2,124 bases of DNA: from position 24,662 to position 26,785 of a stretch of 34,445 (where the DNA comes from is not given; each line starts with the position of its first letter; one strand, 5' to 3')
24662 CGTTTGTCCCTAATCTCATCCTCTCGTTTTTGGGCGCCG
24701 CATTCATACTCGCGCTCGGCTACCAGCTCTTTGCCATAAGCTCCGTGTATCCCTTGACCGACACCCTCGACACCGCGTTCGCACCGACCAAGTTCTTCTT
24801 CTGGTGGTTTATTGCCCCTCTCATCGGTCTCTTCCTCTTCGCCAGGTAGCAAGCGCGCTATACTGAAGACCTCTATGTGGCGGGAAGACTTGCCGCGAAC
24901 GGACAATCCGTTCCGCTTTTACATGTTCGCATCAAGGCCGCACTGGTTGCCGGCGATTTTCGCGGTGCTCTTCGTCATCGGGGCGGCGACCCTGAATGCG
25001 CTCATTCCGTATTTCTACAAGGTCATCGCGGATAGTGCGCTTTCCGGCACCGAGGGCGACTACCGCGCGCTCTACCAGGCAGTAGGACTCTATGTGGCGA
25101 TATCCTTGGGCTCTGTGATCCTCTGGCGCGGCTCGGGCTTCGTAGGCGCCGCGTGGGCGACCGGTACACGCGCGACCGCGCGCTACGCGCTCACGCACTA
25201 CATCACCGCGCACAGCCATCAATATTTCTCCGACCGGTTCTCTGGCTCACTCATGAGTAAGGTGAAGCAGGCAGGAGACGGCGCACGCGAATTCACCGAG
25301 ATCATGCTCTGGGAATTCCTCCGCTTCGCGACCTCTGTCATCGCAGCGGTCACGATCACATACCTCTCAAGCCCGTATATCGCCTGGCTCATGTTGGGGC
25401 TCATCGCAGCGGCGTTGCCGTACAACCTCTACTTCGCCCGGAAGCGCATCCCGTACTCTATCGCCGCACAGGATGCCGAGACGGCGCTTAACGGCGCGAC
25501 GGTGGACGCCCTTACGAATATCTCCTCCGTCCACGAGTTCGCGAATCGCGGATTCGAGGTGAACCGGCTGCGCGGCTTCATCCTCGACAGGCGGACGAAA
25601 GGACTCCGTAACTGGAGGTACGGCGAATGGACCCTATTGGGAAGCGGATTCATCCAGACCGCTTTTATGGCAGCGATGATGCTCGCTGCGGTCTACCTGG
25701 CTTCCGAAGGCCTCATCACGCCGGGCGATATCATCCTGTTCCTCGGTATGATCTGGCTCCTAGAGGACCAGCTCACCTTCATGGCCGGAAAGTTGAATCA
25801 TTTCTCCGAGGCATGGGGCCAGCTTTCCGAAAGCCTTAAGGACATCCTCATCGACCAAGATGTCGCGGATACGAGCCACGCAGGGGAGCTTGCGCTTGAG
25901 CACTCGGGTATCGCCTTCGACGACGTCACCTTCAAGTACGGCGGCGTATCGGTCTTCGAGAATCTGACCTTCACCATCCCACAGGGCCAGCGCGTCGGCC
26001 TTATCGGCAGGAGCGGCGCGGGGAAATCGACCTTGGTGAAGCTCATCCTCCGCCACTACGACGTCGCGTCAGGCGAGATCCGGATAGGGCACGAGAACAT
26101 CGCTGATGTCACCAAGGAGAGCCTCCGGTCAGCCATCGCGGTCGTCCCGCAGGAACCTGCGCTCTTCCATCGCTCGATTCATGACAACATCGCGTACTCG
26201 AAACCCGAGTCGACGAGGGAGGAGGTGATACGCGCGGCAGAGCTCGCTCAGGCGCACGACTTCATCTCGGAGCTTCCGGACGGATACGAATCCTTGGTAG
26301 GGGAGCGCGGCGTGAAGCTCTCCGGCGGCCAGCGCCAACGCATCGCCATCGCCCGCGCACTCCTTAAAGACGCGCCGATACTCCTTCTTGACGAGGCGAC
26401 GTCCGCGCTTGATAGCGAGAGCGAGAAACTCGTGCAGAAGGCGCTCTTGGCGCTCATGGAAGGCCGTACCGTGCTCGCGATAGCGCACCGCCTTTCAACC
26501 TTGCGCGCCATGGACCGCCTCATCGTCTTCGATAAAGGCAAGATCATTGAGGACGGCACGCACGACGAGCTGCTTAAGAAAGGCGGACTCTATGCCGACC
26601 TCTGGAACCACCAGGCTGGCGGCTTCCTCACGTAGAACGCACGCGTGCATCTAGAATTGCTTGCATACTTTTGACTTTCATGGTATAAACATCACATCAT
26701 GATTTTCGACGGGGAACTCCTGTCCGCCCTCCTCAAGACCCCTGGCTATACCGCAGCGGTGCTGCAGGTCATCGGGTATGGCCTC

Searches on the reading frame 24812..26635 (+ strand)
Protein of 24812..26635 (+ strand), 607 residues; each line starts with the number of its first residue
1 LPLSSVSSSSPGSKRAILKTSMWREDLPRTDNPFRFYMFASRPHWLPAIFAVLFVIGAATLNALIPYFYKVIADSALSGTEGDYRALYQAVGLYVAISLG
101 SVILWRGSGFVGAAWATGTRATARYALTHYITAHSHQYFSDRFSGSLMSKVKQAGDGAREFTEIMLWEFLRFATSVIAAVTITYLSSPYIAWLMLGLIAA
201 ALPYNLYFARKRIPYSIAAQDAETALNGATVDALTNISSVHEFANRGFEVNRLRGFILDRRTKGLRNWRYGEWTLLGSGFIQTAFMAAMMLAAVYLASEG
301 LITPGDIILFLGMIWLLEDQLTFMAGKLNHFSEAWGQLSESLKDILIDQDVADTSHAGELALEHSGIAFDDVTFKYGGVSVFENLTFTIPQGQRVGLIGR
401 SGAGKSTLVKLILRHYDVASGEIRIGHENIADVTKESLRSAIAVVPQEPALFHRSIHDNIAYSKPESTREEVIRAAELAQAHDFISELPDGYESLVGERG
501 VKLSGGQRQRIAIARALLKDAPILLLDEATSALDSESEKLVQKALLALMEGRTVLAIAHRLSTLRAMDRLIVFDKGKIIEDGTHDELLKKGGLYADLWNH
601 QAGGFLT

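Call 3: search_protein_families(library=pfam, proteins=[window:24812-26635:+], max_evalue=0.01)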
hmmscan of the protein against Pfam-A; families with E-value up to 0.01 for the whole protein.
window:24812-26635:+ (607 aa): 8 families
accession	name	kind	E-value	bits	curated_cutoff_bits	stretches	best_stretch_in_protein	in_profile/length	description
PF00005.33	ABC_tran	-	2.4e-34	119.3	25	1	383-531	2-137/137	ABC transporter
PF00664.28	ABC_membrane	-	7.3e-22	78.8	28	1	49-312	2-265/274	ABC transporter transmembrane region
PF02463.25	SMC_N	-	1.1e-06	28.7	40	1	338-571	123-209/220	RecF/RecN/SMC N terminal domain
PF00006.31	ATP-synt_ab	-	0.00057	20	29.5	1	384-417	6-41/213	ATP synthase alpha/beta family, nucleotide-binding domain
PF03193.22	RsgA_GTPase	-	0.001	19.4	30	1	385-425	100-139/174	RsgA GTPase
PF00004.35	AAA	-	0.002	19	21.2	0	397-554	3-97/131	ATPase family associated with various cellular activities (AAA)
PF13191.12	AAA_16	-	0.0032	18.4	32.6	1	393-552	25-162/167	AAA ATPase domain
PF13401.12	AAA_22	-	0.0088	16.8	27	0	397-533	10-96/130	AAA domain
